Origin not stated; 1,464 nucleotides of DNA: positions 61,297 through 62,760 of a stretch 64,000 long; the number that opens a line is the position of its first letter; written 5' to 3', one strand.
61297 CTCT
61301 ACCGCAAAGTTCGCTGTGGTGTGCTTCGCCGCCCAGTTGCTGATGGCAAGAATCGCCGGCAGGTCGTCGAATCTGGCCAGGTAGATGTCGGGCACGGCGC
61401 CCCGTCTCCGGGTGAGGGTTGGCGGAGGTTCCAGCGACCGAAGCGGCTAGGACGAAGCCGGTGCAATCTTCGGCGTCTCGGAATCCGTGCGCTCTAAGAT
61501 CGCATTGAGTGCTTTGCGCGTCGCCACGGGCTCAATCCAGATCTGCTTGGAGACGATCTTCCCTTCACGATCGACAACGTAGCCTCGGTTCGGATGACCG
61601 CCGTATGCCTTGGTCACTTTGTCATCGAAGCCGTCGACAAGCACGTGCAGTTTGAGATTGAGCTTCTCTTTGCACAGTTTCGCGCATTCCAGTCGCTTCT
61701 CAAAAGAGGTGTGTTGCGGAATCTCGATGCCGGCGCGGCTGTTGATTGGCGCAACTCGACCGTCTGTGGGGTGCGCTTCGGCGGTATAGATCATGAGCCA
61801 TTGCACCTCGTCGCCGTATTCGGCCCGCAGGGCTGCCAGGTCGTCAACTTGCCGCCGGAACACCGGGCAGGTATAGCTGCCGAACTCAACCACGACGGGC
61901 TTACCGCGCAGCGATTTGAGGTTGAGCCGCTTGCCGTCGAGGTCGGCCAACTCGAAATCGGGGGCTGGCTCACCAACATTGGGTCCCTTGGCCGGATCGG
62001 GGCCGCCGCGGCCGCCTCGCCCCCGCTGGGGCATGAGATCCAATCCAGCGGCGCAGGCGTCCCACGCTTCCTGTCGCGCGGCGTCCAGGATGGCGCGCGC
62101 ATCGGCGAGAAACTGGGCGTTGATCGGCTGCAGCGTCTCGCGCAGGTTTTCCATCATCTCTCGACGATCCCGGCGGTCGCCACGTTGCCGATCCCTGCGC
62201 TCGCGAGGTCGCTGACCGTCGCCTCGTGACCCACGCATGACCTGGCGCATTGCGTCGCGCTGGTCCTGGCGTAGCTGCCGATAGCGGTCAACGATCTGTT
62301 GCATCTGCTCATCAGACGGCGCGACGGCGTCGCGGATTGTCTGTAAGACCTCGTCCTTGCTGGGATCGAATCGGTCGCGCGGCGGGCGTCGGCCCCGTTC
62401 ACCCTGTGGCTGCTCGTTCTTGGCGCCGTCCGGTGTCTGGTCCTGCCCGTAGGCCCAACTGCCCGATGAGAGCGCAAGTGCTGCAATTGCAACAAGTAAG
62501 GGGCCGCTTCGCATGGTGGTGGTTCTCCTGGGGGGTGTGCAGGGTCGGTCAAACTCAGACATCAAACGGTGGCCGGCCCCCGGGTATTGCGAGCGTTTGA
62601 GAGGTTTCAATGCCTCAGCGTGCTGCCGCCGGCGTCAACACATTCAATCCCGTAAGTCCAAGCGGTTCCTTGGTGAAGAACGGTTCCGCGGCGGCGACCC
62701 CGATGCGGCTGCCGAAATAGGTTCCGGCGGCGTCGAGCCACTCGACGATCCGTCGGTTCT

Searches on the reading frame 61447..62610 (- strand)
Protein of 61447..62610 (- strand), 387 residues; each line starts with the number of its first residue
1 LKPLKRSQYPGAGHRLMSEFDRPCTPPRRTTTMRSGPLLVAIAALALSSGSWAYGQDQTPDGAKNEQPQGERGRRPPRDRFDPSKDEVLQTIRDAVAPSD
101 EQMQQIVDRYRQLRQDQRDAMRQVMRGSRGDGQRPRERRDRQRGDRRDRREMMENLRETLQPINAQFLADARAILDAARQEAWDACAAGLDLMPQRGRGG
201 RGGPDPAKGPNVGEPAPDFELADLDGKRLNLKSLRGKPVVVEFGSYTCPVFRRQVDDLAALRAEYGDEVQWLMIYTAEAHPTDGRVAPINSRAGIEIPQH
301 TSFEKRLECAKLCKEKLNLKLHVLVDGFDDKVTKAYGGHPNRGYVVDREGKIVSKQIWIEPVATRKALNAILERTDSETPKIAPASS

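Call 23: search_protein_families(library=pfam, proteins=[window:61447-62610:-], max_evalue=0.0001)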
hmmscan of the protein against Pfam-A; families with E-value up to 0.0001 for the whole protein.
window:61447-62610:- (387 aa): 3 families
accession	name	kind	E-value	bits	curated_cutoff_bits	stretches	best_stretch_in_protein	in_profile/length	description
PF00837.23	T4_deiodinase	-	3.1e-23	82.7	27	1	211-353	74-214/237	Iodothyronine deiodinase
PF00578.27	AhpC-TSA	-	9.8e-13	48.6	26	1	212-353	1-122/124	AhpC/TSA family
PF08534.16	Redoxin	-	1.4e-10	41.6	26.6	1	212-361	2-137/148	Redoxin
